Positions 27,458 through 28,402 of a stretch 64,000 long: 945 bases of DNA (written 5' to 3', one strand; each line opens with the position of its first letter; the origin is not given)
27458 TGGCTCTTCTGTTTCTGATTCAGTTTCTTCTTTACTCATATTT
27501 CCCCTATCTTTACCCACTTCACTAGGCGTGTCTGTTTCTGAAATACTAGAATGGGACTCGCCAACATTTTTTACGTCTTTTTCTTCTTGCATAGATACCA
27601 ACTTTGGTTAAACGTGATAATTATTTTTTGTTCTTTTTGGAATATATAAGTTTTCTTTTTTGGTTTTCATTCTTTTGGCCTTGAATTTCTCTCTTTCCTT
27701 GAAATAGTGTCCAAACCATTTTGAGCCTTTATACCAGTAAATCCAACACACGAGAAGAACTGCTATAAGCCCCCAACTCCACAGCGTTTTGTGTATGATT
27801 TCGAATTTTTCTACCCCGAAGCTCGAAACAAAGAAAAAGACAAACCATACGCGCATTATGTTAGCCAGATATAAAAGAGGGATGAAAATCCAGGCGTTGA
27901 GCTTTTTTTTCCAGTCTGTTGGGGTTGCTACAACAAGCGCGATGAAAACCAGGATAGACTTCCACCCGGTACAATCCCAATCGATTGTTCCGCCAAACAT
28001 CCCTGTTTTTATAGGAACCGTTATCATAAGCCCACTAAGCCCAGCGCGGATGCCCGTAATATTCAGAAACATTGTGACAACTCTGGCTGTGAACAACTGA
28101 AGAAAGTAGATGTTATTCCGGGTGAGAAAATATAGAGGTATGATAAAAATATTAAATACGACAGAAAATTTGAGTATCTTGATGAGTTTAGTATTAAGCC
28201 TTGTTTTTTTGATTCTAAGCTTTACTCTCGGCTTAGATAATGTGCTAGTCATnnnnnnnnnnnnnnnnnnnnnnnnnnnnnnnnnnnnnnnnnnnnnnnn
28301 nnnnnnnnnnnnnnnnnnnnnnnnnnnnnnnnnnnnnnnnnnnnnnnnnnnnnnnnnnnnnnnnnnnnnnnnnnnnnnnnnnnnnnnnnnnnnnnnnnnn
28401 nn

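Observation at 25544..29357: Archaeosortase-like membrane protein co-oriented with a 685-aa coiled-coil protein and an RNase H-fold nuclease-like protein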

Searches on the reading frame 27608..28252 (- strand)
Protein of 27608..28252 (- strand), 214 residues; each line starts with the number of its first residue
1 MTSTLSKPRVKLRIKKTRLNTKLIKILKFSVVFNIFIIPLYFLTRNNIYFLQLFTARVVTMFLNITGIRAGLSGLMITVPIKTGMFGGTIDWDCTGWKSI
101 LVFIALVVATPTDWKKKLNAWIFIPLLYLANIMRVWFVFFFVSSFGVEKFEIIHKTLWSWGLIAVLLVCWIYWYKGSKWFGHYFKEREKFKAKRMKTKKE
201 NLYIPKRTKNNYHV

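Call 3: search_protein_families(library=pfam, proteins=[window:27608-28252:-], max_evalue=1)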
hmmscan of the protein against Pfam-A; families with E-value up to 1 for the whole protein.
window:27608-28252:- (214 aa): 1 family
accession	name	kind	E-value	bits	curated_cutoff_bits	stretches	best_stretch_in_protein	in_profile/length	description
PF09721.15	Exosortase_EpsH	-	6.9e-14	52.3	25.7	1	21-173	96-248/254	Transmembrane exosortase (Exosortase_EpsH)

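Call 4: search_protein_families(library=ncbifam, proteins=[window:27608-28252:-], max_evalue=1)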
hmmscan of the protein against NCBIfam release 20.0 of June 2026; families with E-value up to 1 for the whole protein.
window:27608-28252:- (214 aa): 15 families
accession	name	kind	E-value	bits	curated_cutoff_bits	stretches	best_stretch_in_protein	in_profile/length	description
TIGR04178.1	exo_archaeo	signature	5.9e-15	55.3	23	1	89-173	2-93/97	exosortase/archaeosortase family protein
TIGR04177.1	exosort_XrtH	exception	5.2e-12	46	86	1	28-175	2-153/158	exosortase H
NF045528.1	heimosortase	equivalog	5.9e-10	39.5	130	1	94-161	92-159/199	heimdallarchaeosortase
TIGR03109.2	exosort_XrtA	exception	1.4e-09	37.8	208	1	21-172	105-254/261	exosortase A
TIGR04144.1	archaeo_VPXXXP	exception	2.9e-08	33.8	150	1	33-173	10-149/156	archaeosortase B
TIGR03110.1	exosort_Gpos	exception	1.8e-07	31.3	102.75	1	24-173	22-173/187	exosortase family protein XrtG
TIGR04124.1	archaeo_artE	exception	2e-07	31.1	95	1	20-171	3-144/153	archaeosortase family protein ArtE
TIGR04125.1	exosort_PGF_TRM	exception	3.8e-06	26.5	75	1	23-142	78-199/271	archaeosortase A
TIGR04293.1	archaeo_artF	exception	5.4e-06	26.5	150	1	15-159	2-141/166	archaeosortase family protein ArtF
NF046081.1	exosort_XrtX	exception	1.8e-05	24.7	170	1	50-175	35-160/168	exosortase X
TIGR02602.1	8TM_EpsH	subfamily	0.0016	18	105.55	1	25-148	87-211/241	exosortase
NF038142.1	exosort_XrtW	exception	0.011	14.1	425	1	21-145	107-233/494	exosortase W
NF046083.1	exosort_XrtY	exception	0.038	13.9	160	1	46-174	44-167/168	exosortase Y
TIGR04300.1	exosort_XrtM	exception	0.71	10.3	125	1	45-173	11-140/150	exosortase family protein XrtM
NF033505.2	paceosortase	exception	0.78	9.8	80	0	93-172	63-143/167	pacearchaeosortase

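Call 5: find_homologous_proteins(query=window:27608-28252:-, max_evalue=0.001)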
Query window:27608-28252:- (214 aa): 3 proteins with E <= 0.001 among 202 candidates.
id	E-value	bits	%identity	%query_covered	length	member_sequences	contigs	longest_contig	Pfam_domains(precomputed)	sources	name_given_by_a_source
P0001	7.5e-128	443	97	98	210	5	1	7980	PF09721.16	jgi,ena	-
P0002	1.9e-80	288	68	90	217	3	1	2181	PF09721.16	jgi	-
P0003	9.6e-39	151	47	71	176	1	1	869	PF09721.16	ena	-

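Call 8: find_encoding_contigs(protein=P0001, flank=10000)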
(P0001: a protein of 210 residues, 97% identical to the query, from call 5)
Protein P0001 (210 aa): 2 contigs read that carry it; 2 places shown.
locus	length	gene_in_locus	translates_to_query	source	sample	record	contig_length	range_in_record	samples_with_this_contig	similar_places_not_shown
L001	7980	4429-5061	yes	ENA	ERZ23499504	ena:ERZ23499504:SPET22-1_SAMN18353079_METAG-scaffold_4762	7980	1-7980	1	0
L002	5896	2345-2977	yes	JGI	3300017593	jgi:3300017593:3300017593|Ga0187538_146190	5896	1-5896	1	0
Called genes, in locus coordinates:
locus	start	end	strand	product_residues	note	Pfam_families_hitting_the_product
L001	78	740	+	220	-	PF01956:EMC3_TMCO1, PF13858:DUF4199 (faint)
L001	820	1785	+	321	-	PF08068:DKCLD (weak), PF01509:TruB_N, PF21238:Pus10_C, PF16198:TruB_C_2, PF01472:PUA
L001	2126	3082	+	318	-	PF00113:Enolase_C, PF13378:MR_MLE_C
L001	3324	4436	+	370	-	PF04312:DUF460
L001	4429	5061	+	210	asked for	PF09721:Exosortase_EpsH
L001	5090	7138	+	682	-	PF04108:ATG17_like (faint), PF06103:DUF948 (faint)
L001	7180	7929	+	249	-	PF01884:PcrB, PF00977:His_biosynth (weak)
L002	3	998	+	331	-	?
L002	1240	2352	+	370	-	PF04312:DUF460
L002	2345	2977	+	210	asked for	PF09721:Exosortase_EpsH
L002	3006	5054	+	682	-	PF04108:ATG17_like (faint), PF06103:DUF948 (faint)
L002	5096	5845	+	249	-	PF01884:PcrB, PF00977:His_biosynth (weak)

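Call 9: find_encoding_contigs(protein=P0002, flank=10000)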
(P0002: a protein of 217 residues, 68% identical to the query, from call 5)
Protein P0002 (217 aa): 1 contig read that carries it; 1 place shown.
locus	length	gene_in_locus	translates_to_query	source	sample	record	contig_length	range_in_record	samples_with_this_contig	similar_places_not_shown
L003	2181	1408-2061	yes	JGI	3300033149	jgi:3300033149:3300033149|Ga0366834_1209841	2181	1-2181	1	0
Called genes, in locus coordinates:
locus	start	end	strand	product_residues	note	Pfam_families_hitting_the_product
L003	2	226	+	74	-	?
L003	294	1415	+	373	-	PF04312:DUF460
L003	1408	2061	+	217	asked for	PF09721:Exosortase_EpsH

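Call 11: find_related_loci(query=A1, collection=genome_contigs, flank=8000)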
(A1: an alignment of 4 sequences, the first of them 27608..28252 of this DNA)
Query A1 (214 aa) in genome_contigs; peptide patterns used: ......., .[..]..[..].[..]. (x = any residue, [..] = any of these).
103 stretches matched a pattern; 10 encode a relative of the query (tblastn E <= 1e-3); 10 distinct loci.
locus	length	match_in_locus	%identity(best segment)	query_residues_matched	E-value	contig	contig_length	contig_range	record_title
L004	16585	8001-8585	68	17-209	6e-85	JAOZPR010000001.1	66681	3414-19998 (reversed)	MAG: Candidatus Aenigmatarchaeota archaeon isolate GMC4.metabat2.263 GMC4_146_length_66681_cov_10.267943, whole genome s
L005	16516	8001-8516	45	7-175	3e-45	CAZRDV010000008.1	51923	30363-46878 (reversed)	MAG TPA_asm: uncultured archaeon isolate SRP214966_co4_414 genome assembly, contig: NODE_353_length_51923_cov_15.441100,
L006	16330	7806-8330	43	7-175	1e-40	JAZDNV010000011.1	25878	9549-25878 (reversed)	MAG: Candidatus Aenigmatarchaeota archaeon isolate MEGAHIT-group-0.728 k141_9892881, whole genome shotgun sequence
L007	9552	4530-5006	40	19-175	7e-39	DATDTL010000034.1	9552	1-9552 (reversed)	MAG TPA_asm: archaeon isolate SMAG_U8030 k141_1021239, whole genome shotgun sequence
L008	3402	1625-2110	41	16-175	7e-39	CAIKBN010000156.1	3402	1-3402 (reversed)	uncultured archaeon isolate AlinenSediments_bin-3679 genome assembly, contig: bin-3679:156/178, whole genome shotgun seq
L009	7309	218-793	36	27-211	2e-37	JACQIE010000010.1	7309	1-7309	MAG: Candidatus Aenigmatarchaeota archaeon isolate NC_groundwater_1117_Ag_S-0.1um_51_28 S_p1_S3_coassembly_k141_202241,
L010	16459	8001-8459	45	25-175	9e-37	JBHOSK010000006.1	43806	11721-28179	Candidatus Aenigmatarchaeota archaeon isolate SAG AM-311-K14 NODE_6_length_43806_cov_31.010537, whole genome shotgun seq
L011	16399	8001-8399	44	47-179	7e-31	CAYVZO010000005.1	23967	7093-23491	MAG TPA_asm: uncultured archaeon isolate binchicken_co19_635 genome assembly, contig: NODE_3135_length_23967_cov_5.12918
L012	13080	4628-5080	36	13-161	4e-28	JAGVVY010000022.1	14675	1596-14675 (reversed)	MAG: Candidatus Aenigmatarchaeota archaeon isolate RIFCSPHIGHO2_02_FULL_49_46 rifcsphigho2_02_scaffold_7660, whole genom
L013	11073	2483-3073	36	13-205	1e-25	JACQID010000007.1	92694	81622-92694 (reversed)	MAG: Candidatus Aenigmatarchaeota archaeon isolate NC_groundwater_1116_Ag_S-0.1um_45_568 S_p1_S3_coassembly_k141_1294994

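Call 21: search_protein_families(library=pfam, proteins=[L006:8435-10312:+, L007:5142-7673:+, L008:2189-3250:+, L009:792-2960:+, L010:9595-10269:+, L005:9678-10652:+, L013:3130-5973:+], max_evalue=0.01)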
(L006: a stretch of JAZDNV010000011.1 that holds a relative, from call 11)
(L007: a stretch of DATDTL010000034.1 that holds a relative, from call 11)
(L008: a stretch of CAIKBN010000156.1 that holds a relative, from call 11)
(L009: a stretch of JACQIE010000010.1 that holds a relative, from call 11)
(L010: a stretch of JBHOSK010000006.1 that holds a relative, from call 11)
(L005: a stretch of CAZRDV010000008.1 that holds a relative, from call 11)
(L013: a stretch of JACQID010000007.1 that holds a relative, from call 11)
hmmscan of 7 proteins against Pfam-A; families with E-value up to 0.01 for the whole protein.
L006:8435-10312:+ (625 aa): 1 family
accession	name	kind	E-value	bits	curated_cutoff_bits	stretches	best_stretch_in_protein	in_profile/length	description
PF07889.17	DUF1664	-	0.0086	16.6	34.6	0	270-355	36-122/124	Protein of unknown function (DUF1664)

L007:5142-7673:+ (843 aa): 2 families
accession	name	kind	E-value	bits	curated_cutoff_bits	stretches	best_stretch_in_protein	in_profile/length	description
PF07889.17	DUF1664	-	0.00098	19.6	34.6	0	226-318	33-119/124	Protein of unknown function (DUF1664)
PF13094.11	CENP-Q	-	0.0019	18.8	28.5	1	324-497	6-162/162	CENP-Q, a CENPA-CAD centromere complex subunit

L008:2189-3250:+ (353 aa): 3 families
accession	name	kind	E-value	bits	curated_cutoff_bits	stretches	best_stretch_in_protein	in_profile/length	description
PF04513.17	Baculo_PEP_C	-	3.6e-05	24.3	38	1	255-351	16-111/140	Baculovirus polyhedron envelope protein, PEP, C terminus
PF05531.17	NPV_P10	-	0.00024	21.9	29.8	0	131-216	6-71/75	Nucleopolyhedrovirus P10 protein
PF08919.15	F_actin_bind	-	0.0004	20.9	23.6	1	105-210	6-110/112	F-actin binding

L009:792-2960:+ (722 aa): 5 families
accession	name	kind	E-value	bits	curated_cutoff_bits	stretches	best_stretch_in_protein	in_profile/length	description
PF04513.17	Baculo_PEP_C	-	4.9e-06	27.1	38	0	619-685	35-98/140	Baculovirus polyhedron envelope protein, PEP, C terminus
PF05531.17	NPV_P10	-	0.00021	22.2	29.8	0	218-263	12-60/75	Nucleopolyhedrovirus P10 protein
PF23991.1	DUF7310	-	0.0016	19.3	40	0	144-194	29-79/83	Coiled-coil region of unknown function (DUF7310)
PF15011.11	CA109-like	-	0.0036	17.6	27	1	344-436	14-103/161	Ribosome biogenesis protein C1orf109-like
PF14389.11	Lzipper-MIP1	-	0.0059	17.4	32.2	1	518-567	7-55/84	Leucine-zipper of ternary complex factor MIP1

L010:9595-10269:+ (224 aa): 1 family
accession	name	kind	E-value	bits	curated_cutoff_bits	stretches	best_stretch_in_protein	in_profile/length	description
PF04513.17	Baculo_PEP_C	-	0.0038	17.7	38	0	129-220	25-109/140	Baculovirus polyhedron envelope protein, PEP, C terminus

L005:9678-10652:+ (324 aa): 5 families
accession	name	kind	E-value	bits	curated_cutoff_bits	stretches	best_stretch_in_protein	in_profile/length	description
PF05531.17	NPV_P10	-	0.00031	21.6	29.8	0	62-114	5-59/75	Nucleopolyhedrovirus P10 protein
PF04513.17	Baculo_PEP_C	-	0.00033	21.2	38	0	229-315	32-118/140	Baculovirus polyhedron envelope protein, PEP, C terminus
PF00435.27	Spectrin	-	0.0032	18.4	29.9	0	53-112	26-88/105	Spectrin repeat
PF23991.1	DUF7310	-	0.0044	17.9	40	0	155-202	2-50/83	Coiled-coil region of unknown function (DUF7310)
PF21121.2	Nup49_C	-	0.0077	17.2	28.5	0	249-284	16-51/87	Nucleoporin Nup49 C-terminal helical region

L013:3130-5973:+ (947 aa): 1 family
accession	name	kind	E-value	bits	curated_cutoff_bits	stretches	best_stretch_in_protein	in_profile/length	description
PF07889.17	DUF1664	-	0.0038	17.7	34.6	1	89-170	43-122/124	Protein of unknown function (DUF1664)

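Call 22: search_protein_representatives(alignment_id=A1)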
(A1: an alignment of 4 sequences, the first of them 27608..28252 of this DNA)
Query: 4 sequences, 211 profile positions. Proteins with E-value up to 0.001 (for the whole library): 993; up to 1e-10: 220; up to 1e-30: 25. The best 150 are listed.
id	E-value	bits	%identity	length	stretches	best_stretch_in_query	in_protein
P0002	3.1e-105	366.6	-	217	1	2-211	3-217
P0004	2.0e-57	210.5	-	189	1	4-177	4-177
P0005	2.1e-51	190.8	-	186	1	9-179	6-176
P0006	5.6e-51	189.4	-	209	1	7-180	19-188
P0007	7.0e-48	179.3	-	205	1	10-179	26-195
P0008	1.8e-47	177.9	-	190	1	20-179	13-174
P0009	5.9e-47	176.3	-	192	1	15-188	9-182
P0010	7.9e-47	175.8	-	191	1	20-177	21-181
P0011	9.5e-45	169.0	-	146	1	46-185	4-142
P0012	5.5e-43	163.3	-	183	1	16-183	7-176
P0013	7.1e-42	159.7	-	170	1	18-179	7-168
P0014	7.3e-42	159.6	-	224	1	22-200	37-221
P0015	1.1e-41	159.0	-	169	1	24-178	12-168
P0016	4.3e-40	153.8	-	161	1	23-177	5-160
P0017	1.5e-37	145.5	-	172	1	16-179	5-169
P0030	2.2e-28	115.6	-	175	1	18-176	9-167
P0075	1.0e-20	90.5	-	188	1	22-197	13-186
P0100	1.2e-19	87.0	-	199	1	10-182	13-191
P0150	1.8e-15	73.4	-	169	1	23-177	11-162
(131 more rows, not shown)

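Call 24: search_protein_families(library=ncbifam, alignment_id=A2, max_evalue=0.00001)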
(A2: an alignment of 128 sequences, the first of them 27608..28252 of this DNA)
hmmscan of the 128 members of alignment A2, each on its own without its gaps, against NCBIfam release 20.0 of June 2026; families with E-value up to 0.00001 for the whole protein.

A. member 1, window:27608-28252:- (214 aa): 9 families
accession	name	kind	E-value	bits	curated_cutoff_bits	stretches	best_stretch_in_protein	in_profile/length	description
TIGR04178.1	exo_archaeo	signature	5.9e-15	55.3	23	1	89-173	2-93/97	exosortase/archaeosortase family protein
TIGR04177.1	exosort_XrtH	exception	5.2e-12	46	86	1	28-175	2-153/158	exosortase H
NF045528.1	heimosortase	equivalog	5.9e-10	39.5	130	1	94-161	92-159/199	heimdallarchaeosortase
TIGR03109.2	exosort_XrtA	exception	1.4e-09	37.8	208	1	21-172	105-254/261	exosortase A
TIGR04144.1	archaeo_VPXXXP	exception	2.9e-08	33.8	150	1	33-173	10-149/156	archaeosortase B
TIGR03110.1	exosort_Gpos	exception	1.8e-07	31.3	102.75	1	24-173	22-173/187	exosortase family protein XrtG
TIGR04124.1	archaeo_artE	exception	2e-07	31.1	95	1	20-171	3-144/153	archaeosortase family protein ArtE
TIGR04125.1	exosort_PGF_TRM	exception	3.8e-06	26.5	75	1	23-142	78-199/271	archaeosortase A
TIGR04293.1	archaeo_artF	exception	5.4e-06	26.5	150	1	15-159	2-141/166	archaeosortase family protein ArtF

B. families by the number of members that match (of 128 scanned): 33 families (the first 25 are shown)
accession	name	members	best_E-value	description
TIGR04178.1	exo_archaeo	128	2.1e-18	exosortase/archaeosortase family protein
TIGR04177.1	exosort_XrtH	117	2.1e-18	exosortase H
NF046081.1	exosort_XrtX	105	7.2e-16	exosortase X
TIGR04144.1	archaeo_VPXXXP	97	2.8e-20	archaeosortase B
NF033505.2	paceosortase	81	3.7e-13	pacearchaeosortase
TIGR04124.1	archaeo_artE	61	2.9e-15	archaeosortase family protein ArtE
TIGR04125.1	exosort_PGF_TRM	60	1.4e-12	archaeosortase A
TIGR03110.1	exosort_Gpos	41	6.2e-12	exosortase family protein XrtG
TIGR04128.1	exoso_Fjoh_1448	34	1.8e-10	exosortase family protein XrtF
TIGR03109.2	exosort_XrtA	32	7.4e-12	exosortase A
TIGR04300.1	exosort_XrtM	31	8.6e-10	exosortase family protein XrtM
TIGR02602.1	8TM_EpsH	27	6.6e-13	exosortase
NF045528.1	heimosortase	27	7.8e-11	heimdallarchaeosortase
NF046083.1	exosort_XrtY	20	2.3e-11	exosortase Y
TIGR04293.1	archaeo_artF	18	4.7e-12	archaeosortase family protein ArtF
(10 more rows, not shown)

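Call 26: find_encoding_contigs(protein=P0030, flank=6000, max_places=3)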
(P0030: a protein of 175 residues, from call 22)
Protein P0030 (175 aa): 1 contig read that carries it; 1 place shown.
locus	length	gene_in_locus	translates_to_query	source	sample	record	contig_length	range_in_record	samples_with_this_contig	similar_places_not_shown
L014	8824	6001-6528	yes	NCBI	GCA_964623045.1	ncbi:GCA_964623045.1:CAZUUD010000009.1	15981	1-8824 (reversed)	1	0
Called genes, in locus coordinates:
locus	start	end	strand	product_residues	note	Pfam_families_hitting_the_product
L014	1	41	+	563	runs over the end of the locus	-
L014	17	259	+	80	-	-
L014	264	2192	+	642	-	PF04879:Molybdop_Fe4S4, PF00384:Molybdopterin, PF01568:Molydop_binding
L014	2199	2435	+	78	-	PF01883:FeS_assembly_P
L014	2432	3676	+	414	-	PF00753:Lactamase_B, PF13483:Lactamase_B_3 (faint), PF23023:Anti-Pycsar_Apyc1, PF12706:Lactamase_B_2 (weak), PF16661:Lactamase_B_6, PF10996:Beta-Casp, PF07521:RMMBL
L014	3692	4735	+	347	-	PF01137:RTC, PF05189:RTC_insert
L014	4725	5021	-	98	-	-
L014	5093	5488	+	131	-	PF21485:IF5A-like_N, PF01287:eIF-5a (weak)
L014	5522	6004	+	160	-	PF04312:DUF460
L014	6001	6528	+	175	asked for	PF09721:Exosortase_EpsH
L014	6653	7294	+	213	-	PF01712:dNK (weak), PF02223:Thymidylate_kin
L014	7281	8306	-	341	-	PF04055:Radical_SAM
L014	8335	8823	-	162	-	?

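Call 27: find_encoding_contigs(protein=P0075, flank=6000, max_places=3)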
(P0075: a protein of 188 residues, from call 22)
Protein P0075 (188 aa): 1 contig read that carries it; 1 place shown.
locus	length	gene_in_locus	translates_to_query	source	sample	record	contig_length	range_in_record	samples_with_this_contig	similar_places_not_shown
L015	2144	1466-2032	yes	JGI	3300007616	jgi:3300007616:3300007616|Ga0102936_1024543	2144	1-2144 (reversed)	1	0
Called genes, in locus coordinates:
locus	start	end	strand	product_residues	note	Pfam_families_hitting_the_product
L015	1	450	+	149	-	?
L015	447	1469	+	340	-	PF04312:DUF460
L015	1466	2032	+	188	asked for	PF09721:Exosortase_EpsH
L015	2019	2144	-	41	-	?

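Call 35: find_related_loci(query=A4, collection=metagenome_contigs, flank=5000)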
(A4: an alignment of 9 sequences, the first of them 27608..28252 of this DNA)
Query A4 (214 aa) in metagenome_contigs; peptide patterns used: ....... (x = any residue, [..] = any of these).
119 stretches matched a pattern; 40 encode a relative of the query (tblastn E <= 1e-3); 40 distinct loci.
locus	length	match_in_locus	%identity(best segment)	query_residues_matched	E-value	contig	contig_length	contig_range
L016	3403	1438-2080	94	1-214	2e-130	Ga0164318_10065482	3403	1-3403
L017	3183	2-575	94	24-214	3e-115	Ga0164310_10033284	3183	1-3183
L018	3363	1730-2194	52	21-173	1e-47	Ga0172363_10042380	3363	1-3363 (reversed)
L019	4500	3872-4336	52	21-173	1e-47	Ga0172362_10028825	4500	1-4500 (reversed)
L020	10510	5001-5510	52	5-175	5e-46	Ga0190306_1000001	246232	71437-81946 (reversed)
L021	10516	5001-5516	45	7-175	4e-45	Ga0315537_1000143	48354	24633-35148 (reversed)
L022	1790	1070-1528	50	25-175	6e-45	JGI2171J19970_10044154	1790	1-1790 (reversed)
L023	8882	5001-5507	42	7-175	5e-42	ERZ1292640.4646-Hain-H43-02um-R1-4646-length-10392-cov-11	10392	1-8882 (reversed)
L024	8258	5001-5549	39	20-202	4e-42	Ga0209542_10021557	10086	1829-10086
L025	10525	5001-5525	41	2-175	8e-42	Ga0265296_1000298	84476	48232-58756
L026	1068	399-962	41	14-198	9e-44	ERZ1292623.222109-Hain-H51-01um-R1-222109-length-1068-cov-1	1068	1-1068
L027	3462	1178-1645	46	17-174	3e-41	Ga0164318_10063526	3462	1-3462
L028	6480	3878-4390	44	13-178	2e-40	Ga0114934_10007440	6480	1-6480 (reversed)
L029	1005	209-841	38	12-212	7e-42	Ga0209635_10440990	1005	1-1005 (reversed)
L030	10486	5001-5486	43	16-175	9e-40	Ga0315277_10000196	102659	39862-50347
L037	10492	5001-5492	43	22-182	6e-34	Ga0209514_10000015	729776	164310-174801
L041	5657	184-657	40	20-175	4e-32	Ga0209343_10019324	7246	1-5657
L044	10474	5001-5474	35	20-175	2e-31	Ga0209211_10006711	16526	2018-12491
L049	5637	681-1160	37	18-175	2e-29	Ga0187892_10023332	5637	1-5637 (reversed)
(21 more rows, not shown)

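Call 39: search_solved_structures(query=A2, max_evalue=1)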
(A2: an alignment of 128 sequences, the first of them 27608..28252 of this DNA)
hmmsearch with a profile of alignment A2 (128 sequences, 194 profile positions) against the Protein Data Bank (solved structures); distinct sequences matched with E-value up to 1: 2.
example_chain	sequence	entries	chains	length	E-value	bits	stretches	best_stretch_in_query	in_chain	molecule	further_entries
7xms_R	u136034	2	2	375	0.071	15.7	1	9-63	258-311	Somatostatin receptor type 4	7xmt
9i78_1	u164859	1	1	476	0.15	14.7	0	14-109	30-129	Translocon Sec61/SecY plug domain-containing protein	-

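Call 45: predict_structure(alignment_id=A2)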
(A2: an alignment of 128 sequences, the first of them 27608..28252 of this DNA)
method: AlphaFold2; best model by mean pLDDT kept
length: 214 residues; sequences in the alignment: 128
mean_pLDDT: 89.6   pTM: 0.76
mean pLDDT of the five models: 89.6, 89.5, 89.4, 89.0, 88.7
residues with pLDDT >= 90: 144; 70-90: 51; 50-70: 18; < 50: 1
segments of 3 or more residues with pLDDT < 50: none
pLDDT, mean of each block of 10 residues (from residue 1): 67 70 94 93 86 98 98 98 97 94 96 95 97 97 96 91 97 89 81 85 71 67
secondary structure, 60 per line:
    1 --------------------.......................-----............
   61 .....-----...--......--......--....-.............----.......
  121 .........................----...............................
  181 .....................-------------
elements in order: H21-43 H49-65 E71-73 E76-81 E84-89 H92-95 H97-109 H114-145 H150-201
